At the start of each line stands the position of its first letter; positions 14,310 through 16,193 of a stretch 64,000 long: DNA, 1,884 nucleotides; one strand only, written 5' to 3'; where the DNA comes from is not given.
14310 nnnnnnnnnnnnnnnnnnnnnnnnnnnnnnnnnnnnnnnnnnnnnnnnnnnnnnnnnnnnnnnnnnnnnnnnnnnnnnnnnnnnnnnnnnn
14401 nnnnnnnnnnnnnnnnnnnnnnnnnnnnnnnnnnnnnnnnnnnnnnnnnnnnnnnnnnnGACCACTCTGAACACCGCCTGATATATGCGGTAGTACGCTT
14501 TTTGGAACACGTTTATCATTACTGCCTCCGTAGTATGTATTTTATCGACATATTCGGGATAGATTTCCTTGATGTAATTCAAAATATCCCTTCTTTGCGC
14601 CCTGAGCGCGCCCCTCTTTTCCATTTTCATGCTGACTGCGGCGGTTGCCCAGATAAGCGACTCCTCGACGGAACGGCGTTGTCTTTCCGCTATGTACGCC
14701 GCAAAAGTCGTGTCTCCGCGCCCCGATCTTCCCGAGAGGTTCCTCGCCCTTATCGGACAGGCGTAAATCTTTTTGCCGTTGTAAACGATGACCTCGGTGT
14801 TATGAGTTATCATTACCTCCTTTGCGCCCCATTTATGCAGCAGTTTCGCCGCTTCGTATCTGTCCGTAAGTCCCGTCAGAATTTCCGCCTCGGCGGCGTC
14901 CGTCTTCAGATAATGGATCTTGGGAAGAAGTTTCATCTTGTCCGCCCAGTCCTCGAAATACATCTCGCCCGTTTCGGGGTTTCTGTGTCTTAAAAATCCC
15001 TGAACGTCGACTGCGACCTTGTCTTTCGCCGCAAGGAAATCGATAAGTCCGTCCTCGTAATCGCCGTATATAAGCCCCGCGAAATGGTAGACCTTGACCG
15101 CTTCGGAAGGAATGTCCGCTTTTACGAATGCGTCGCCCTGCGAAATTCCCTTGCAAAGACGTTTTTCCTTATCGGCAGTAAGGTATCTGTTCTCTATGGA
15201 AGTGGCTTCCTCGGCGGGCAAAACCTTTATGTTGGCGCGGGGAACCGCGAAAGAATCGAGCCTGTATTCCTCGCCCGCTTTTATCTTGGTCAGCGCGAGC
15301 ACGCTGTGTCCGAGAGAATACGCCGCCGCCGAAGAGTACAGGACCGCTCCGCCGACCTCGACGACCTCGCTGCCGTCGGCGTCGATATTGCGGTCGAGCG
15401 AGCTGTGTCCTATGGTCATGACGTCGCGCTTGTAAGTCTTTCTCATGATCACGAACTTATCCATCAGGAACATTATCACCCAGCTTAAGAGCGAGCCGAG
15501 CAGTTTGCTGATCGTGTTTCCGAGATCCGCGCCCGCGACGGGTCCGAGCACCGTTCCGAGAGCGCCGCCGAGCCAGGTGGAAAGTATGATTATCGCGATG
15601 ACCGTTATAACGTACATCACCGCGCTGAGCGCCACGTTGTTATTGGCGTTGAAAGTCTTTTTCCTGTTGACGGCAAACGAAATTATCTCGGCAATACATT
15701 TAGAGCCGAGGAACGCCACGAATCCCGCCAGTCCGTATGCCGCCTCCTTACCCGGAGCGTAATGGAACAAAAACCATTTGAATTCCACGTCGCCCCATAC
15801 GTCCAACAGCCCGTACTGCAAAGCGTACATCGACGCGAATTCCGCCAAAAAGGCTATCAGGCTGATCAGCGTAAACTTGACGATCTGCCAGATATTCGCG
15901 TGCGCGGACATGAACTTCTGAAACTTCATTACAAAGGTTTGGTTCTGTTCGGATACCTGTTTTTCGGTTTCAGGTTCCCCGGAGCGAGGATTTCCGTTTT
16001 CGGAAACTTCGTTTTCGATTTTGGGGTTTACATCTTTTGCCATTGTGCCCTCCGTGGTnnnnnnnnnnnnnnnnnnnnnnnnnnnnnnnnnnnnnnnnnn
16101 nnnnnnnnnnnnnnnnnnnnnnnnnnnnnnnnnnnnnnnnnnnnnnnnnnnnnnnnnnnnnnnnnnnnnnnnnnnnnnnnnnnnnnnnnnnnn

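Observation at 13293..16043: Single 916-aa ORF fusing a GtrA-like membrane domain, a PfkB sugar kinase and an iron alcohol dehydrogenase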

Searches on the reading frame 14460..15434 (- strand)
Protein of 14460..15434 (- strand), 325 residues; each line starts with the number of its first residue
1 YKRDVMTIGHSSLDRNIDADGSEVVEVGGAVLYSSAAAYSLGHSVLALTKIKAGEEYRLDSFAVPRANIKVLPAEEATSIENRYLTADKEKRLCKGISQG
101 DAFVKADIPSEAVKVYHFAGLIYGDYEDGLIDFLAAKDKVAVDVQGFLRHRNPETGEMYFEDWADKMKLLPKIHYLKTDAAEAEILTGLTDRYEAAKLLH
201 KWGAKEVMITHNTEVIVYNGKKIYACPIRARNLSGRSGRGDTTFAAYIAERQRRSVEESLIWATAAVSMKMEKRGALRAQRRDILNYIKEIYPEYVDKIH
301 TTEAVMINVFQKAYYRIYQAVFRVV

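Call 5: search_protein_families(library=pfam, proteins=[window:14460-15434:-], max_evalue=10)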
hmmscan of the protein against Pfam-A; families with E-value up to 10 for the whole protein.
seq(325 aa): 1 family
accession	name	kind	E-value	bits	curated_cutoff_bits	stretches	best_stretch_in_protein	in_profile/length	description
PF00294.29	PfkB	-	3.2e-09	37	25.8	1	165-276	176-295/302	pfkB family carbohydrate kinase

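Call 8: search_solved_structures(query=window:14550-15434:-, max_evalue=1, show_alignments=2)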
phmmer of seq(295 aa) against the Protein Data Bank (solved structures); distinct sequences matched with E-value up to 1: 7.
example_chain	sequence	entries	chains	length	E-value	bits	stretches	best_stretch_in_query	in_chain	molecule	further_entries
1vk4_A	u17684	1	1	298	1.2e-36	130.1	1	6-281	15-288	PfkB Carbohydrate kinase TM0415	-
5ysp_A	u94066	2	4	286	1.5e-36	129.8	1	7-281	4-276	TM0415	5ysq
7e4l_A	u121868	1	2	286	2.3e-35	125.9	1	7-281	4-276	PfkB domain-containing protein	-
6ilr_A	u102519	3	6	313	5.5e-05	26.2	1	168-288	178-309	Ribokinase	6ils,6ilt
3w4s_A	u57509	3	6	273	0.00029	23.8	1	7-199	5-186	Carbohydrate/pyrimidine kinase, PfkB family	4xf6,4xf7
1wye_A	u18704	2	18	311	0.0056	19.6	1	165-277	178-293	2-keto-3-deoxygluconate kinase | hypothetical fructokinase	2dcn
3kd6_A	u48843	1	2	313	0.051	16.5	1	167-286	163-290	Carbohydrate kinase, PfkB family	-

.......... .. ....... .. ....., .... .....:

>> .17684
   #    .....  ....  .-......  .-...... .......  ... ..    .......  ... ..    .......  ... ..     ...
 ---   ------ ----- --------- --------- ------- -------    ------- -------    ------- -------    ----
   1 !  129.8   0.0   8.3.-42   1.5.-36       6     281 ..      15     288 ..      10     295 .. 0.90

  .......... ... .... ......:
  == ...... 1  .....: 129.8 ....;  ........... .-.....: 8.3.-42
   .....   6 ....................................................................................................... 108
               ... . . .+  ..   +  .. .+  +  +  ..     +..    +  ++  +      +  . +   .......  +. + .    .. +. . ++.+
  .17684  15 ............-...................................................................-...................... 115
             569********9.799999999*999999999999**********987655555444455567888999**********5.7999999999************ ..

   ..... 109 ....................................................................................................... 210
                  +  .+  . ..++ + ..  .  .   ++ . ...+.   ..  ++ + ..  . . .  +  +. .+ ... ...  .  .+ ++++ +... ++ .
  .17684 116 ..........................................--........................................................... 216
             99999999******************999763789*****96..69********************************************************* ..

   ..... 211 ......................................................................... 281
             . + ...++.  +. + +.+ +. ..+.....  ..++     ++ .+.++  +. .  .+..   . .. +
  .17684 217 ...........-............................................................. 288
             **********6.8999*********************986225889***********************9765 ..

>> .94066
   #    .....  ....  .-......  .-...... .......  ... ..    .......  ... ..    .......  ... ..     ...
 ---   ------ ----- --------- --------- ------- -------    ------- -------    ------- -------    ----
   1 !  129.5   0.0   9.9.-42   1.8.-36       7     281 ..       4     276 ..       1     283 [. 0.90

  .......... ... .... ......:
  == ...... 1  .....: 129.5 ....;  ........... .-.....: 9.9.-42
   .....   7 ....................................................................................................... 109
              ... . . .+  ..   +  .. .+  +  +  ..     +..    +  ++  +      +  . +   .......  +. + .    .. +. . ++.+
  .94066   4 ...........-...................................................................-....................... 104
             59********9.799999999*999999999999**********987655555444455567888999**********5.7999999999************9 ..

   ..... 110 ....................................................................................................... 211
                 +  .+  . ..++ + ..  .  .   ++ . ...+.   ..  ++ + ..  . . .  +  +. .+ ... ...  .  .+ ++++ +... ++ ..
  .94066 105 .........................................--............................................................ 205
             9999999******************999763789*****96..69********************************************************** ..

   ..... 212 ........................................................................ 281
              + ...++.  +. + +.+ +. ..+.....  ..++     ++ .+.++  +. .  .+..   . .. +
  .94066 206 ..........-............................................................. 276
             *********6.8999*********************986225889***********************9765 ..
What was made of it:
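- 14550..15428 (-): Residues 206-498: TM0415-type (PPi-dependent) ribokinase-family kinase domain. PDB 1vk4/5ysp E 1e-36 (call 8).
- Closest known: myo-Inositol 3-kinase TK2285 of Thermococcus kodakarensis. Same: It has the same fold and a related acceptor pocket, with a weak sequence match (E 3e-4, call 8).
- It matches TM0415 with E 1e-36 (call 8).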

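Call 25: find_related_loci(query=A1, collection=genome_contigs, flank=8000)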
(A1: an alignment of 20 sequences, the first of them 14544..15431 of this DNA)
Query A1 (296 aa) in genome_contigs; peptide patterns used: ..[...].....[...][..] (x = any residue, [..] = any of these).
600 stretches matched a pattern (row limit reached: there are more); 595 encode a relative of the query (tblastn E <= 1e-3); the best 80 are kept; 80 distinct loci.
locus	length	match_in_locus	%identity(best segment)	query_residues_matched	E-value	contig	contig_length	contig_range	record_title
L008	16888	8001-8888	81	1-296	4e-166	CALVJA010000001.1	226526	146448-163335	MAG: uncultured Clostridia bacterium isolate BRZ_CF__bin14 genome assembly, contig: BRZ_CF__NODE_39_length_226526_cov_10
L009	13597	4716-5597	61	1-294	4e-120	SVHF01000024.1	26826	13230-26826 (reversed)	MAG: Clostridiales bacterium isolate SIG377 NODE_232_length_26826_cov_157.946428, whole genome shotgun sequence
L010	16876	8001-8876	60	3-294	3e-119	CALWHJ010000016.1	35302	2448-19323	MAG: uncultured Christensenellaceae bacterium isolate BRZ_DR__bin29 genome assembly, contig: BRZ_DR__NODE_1066_length_35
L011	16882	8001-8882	60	1-294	9e-118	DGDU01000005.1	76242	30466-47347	MAG TPA_asm: Christensenella sp. UBA3944 UBA3944_contig_7422, whole genome shotgun sequence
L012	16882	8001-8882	60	1-294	9e-118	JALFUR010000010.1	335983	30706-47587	MAG: Christensenella sp. isolate SUG1028 k141_331291, whole genome shotgun sequence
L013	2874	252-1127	63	1-291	6e-122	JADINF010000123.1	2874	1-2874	MAG: Candidatus Stercoripulliclostridium pullicola isolate 517 H1M14__C297264_L2874_SRR9113716, whole genome shotgun seq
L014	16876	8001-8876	59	3-294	5e-117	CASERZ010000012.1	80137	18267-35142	uncultured Christensenella sp. isolate O73_L3_325325_idba_bin.69 genome assembly, contig: O73_L3_325325_idba_bin.69.fa_s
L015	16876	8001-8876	59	3-294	6e-117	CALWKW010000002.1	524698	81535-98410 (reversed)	MAG: uncultured Christensenellaceae bacterium isolate BRZ_MM__bin39 genome assembly, contig: BRZ_MM__NODE_3_length_52469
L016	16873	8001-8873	62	3-293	9e-116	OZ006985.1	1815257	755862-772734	MAG: uncultured Christensenellaceae bacterium isolate metabat2_pooled_hifiasm.1589 MAG genome assembly, chromosome: 1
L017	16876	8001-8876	60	1-291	1e-115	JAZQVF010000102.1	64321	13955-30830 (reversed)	MAG: Candidatus Stercoripulliclostridium sp. isolate T1900045171_TC20190165.MAGScoT_cleanbin_000006 SGB_5191_k141_110565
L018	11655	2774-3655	60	1-293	2e-115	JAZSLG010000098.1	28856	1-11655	MAG: Candidatus Stercoripulliclostridium sp. isolate T1900044558_TS20190024.MAGScoT_cleanbin_000033 SGB_336_k141_1293675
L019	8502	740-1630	59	1-296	2e-115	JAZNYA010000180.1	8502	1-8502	MAG: Candidatus Stercoripulliclostridium sp. isolate T1900044777_TS20190243.MAGScoT_cleanbin_000072 SGB_2502_k141_753226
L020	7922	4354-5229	62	1-291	7e-115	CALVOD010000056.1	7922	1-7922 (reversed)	MAG: uncultured Clostridia bacterium isolate BRZ_AB__bin25 genome assembly, contig: BRZ_AB__NODE_8996_length_7922_cov_12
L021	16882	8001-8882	60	1-293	3e-114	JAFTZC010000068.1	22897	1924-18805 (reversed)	MAG: Clostridia bacterium isolate RGIG4281 Roe_deer_Colon.Co__c1991693, whole genome shotgun sequence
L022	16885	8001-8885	59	1-295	2e-114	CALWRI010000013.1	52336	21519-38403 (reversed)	MAG: uncultured Christensenellaceae bacterium isolate BRZ_DG__bin109 genome assembly, contig: BRZ_DG__NODE_1002_length_5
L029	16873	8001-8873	58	3-293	1e-112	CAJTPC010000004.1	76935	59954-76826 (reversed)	MAG TPA_asm: uncultured Christensenella sp. isolate MGBC107029 genome assembly, contig: MGBC107029.4, whole genome shotg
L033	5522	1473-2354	58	1-294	2e-112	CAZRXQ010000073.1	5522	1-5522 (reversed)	MAG TPA_asm: uncultured Eubacteriales bacterium isolate SRP225648_co1_656 genome assembly, contig: NODE_37856_length_552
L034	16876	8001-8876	57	5-295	2e-112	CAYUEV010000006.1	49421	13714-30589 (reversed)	MAG TPA_asm: uncultured Eubacteriales bacterium isolate SRP314395_co1_50 genome assembly, contig: NODE_434_length_49421_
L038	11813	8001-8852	58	7-291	4e-111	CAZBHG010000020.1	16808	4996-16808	MAG TPA_asm: uncultured Eubacteriales bacterium isolate SRP294416_co1_728 genome assembly, contig: NODE_6936_length_1680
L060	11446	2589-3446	57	7-293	2e-108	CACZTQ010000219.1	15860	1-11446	MAG: Ruminococcaceae bacterium isolate RUG12932 genome assembly, contig: RUG12932_asm_219, whole genome shotgun sequence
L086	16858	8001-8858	55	5-291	2e-103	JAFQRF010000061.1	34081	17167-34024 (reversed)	MAG: Clostridia bacterium isolate RGIG2077 Goat_Colon-2__c494332, whole genome shotgun sequence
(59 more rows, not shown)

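Call 29: search_protein_families(library=pfam, proteins=[L086:7086-7982:+, L038:7264-7959:+, L060:7078-8193:+, L034:9929-11395:-, L034:11409-12911:-, L038:6384-7223:+, L033:2461-3816:-], max_evalue=0.01)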
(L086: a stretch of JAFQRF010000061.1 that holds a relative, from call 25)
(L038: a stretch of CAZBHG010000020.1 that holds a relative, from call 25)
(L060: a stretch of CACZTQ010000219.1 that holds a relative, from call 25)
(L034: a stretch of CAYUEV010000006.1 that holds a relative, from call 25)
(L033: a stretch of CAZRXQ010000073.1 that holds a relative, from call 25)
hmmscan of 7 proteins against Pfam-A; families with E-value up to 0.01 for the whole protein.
L086:7086-7982:+ (298 aa): 0 families

L038:7264-7959:+ (231 aa): 4 families
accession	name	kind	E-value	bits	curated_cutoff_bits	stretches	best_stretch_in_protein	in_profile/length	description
PF12706.13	Lactamase_B_2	-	9.4e-22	78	27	1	39-200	8-195/200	Beta-lactamase superfamily domain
PF00753.33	Lactamase_B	-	1.3e-12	48.5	22.7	1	18-163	2-161/196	Metallo-beta-lactamase superfamily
PF23023.1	Anti-Pycsar_Apyc1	-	0.0023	17.9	50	1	22-85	20-85/250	Anti-Pycsar protein Apyc1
PF13483.12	Lactamase_B_3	-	0.0043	17.5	24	1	23-70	8-52/160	Beta-lactamase superfamily domain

L060:7078-8193:+ (371 aa): 4 families
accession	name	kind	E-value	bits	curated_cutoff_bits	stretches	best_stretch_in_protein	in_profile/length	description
PF01408.29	GFO_IDH_MocA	-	1.2e-31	110.4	24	1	12-135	1-120/120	Oxidoreductase family, NAD-binding Rossmann fold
PF22725.1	GFO_IDH_MocA_C3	-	1.5e-16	61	27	1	145-280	3-121/124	GFO/IDH/MocA C-terminal domain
PF02894.22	GFO_IDH_MocA_C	-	2.1e-16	60.9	22.9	1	148-365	2-216/218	Oxidoreductase family, C-terminal alpha/beta domain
PF03447.22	NAD_binding_3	-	0.00032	21.8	24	1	18-129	1-111/116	Homoserine dehydrogenase, NAD binding domain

L034:9929-11395:- (488 aa): 0 families

L034:11409-12911:- (500 aa): 2 families
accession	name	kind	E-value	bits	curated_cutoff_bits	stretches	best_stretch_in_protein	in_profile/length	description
PF03062.24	MBOAT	-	1.8e-26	93.6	27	1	45-355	10-297/337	MBOAT, membrane-bound O-acyltransferase family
PF13813.11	MBOAT_2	-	6.3e-08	33.2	25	1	274-334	4-66/85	Membrane bound O-acyl transferase family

L038:6384-7223:+ (279 aa): 1 family
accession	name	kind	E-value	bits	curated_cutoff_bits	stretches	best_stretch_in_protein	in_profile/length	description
PF01116.26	F_bP_aldolase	-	3.4e-87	292.9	25.5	1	6-276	3-272/277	Fructose-bisphosphate aldolase class-II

L033:2461-3816:- (451 aa): 2 families
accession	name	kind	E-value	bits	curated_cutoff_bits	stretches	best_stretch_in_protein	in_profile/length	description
PF00149.33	Metallophos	-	7.4e-16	59.6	21.5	1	147-338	3-190/191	Calcineurin-like phosphoesterase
PF16656.11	Pur_ac_phosph_N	-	6.2e-06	27.1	30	1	52-136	4-91/93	Purple acid Phosphatase, N-terminal domain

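Call 31: search_solved_structures(query=L086:7086-7982:+, max_evalue=1)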
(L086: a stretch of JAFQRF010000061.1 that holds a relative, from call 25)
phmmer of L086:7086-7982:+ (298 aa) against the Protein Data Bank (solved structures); distinct sequences matched with E-value up to 1: 25.
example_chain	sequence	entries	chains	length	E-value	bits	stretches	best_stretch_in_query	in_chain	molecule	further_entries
3v1h_A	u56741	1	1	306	2.6e-07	33.8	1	4-73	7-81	1-phosphatidylinositol phosphodiesterase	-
4i90_A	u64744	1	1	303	2.6e-07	33.8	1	4-73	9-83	1-phosphatidylinositol phosphodiesterase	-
4i8y_A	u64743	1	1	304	2.6e-07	33.8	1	4-73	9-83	1-phosphatidylinositol phosphodiesterase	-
4i9t_A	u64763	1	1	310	2.7e-07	33.8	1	4-73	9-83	1-phosphatidylinositol phosphodiesterase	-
4f2u_A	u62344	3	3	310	2.7e-07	33.8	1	4-73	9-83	1-phosphatidylinositol phosphodiesterase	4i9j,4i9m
4rv3_A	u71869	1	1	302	2.8e-07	33.7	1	4-73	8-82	1-phosphatidylinositol phosphodiesterase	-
4s3g_A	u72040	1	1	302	2.9e-07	33.7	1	4-73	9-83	1-phosphatidylinositol phosphodiesterase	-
3v16_A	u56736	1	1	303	2.9e-07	33.7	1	4-73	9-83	1-phosphatidylinositol phosphodiesterase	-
3v18_A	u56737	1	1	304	2.9e-07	33.7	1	4-73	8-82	1-phosphatidylinositol phosphodiesterase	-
4f2b_A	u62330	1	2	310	3e-07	33.6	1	4-73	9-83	1-phosphatidylinositol phosphodiesterase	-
4f2t_A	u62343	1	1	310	3e-07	33.6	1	4-73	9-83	1-phosphatidylinositol phosphodiesterase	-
2plc_A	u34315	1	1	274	9.3e-05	25.4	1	4-91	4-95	PHOSPHATIDYLINOSITOL-SPECIFIC PHOSPHOLIPASE C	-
1aod_A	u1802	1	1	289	0.0001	25.3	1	4-91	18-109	PHOSPHATIDYLINOSITOL-SPECIFIC PHOSPHOLIPASE C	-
2or2_A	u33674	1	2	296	0.00016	24.7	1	4-73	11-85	1-phosphatidylinositol phosphodiesterase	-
3ea1_A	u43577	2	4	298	0.0003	23.8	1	4-73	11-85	1-phosphatidylinositol phosphodiesterase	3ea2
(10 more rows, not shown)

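Call 58: search_protein_families(library=pfam, proteins=[L011:6495-7973:+, L011:4410-5159:-, L012:3608-7981:+, L015:9376-9777:+, L029:8972-9226:+], max_evalue=0.001)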
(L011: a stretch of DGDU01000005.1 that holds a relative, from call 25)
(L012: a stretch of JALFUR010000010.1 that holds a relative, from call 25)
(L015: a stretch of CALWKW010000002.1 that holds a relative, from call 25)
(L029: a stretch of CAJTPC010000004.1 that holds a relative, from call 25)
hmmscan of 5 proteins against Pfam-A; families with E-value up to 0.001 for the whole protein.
L011:6495-7973:+ (492 aa): 3 families
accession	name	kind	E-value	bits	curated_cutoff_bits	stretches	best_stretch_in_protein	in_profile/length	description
PF03606.21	DcuC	-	1.3e-55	189.2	23.1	1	31-486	5-459/461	C4-dicarboxylate anaerobic carrier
PF03806.19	ABG_transport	-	3.2e-05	22.8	27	0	103-458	84-454/502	AbgT putative transporter family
PF03600.22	CitMHS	-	5.4e-05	22.9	31.9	1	75-434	23-334/336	Citrate transporter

L011:4410-5159:- (249 aa): 1 family
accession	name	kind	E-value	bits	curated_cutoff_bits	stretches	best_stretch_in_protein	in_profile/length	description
PF00899.27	ThiF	-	1.7e-44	152.2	28.1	1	22-246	1-201/238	ThiF family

L012:3608-7981:+ (1457 aa): 0 families

L015:9376-9777:+ (133 aa): 0 families

L029:8972-9226:+ (84 aa): 1 family
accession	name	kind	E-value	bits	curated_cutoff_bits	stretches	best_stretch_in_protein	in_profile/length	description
PF12637.14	TSCPD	-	1.5e-31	109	22.8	1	3-79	1-87/88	TSCPD domain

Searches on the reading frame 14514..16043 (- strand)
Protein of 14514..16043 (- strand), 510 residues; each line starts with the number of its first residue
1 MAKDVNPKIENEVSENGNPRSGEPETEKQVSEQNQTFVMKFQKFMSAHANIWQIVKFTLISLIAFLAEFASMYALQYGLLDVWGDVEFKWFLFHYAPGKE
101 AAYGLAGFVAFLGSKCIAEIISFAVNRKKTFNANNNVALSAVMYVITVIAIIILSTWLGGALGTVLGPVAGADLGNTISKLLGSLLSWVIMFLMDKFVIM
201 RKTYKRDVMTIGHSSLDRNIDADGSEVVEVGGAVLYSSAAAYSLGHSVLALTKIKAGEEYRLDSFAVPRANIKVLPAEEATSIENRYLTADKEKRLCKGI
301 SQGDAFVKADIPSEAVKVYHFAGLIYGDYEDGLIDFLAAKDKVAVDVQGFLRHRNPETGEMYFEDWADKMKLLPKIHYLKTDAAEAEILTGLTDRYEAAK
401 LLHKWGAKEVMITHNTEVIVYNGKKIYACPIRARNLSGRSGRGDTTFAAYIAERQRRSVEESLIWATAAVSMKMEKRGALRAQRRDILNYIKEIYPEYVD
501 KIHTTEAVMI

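Call 23: search_protein_representatives(protein=window:14514-16043:-)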
Query: 510 residues. Proteins with E-value up to 0.001 (for the whole library): 1107; up to 1e-10: 547; up to 1e-30: 117. The best 150 are listed.
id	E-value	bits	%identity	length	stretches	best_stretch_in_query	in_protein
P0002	8.3e-262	885.7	79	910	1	8-510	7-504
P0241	2.8e-100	353.0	98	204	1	1-165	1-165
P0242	1.7e-97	343.8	56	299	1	208-497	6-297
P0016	4.0e-93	329.4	52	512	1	208-497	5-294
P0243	1.6e-87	310.9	54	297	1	207-496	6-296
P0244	5.0e-83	296.1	52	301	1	209-497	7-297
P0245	1.3e-81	291.5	78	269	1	38-207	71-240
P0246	1.5e-77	278.0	59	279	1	274-495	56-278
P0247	2.2e-74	267.6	46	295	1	205-498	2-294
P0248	3.7e-72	260.3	45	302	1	206-493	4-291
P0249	1.5e-71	258.3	48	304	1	205-497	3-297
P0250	2.7e-69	250.8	47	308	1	207-502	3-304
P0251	6.6e-68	246.3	59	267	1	34-237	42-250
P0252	8.3e-67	242.6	43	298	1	197-489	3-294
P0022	1.7e-66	241.6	45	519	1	205-496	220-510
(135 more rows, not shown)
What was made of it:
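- One representative out of 1.84 billion spans TM plus kinase (call 23).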
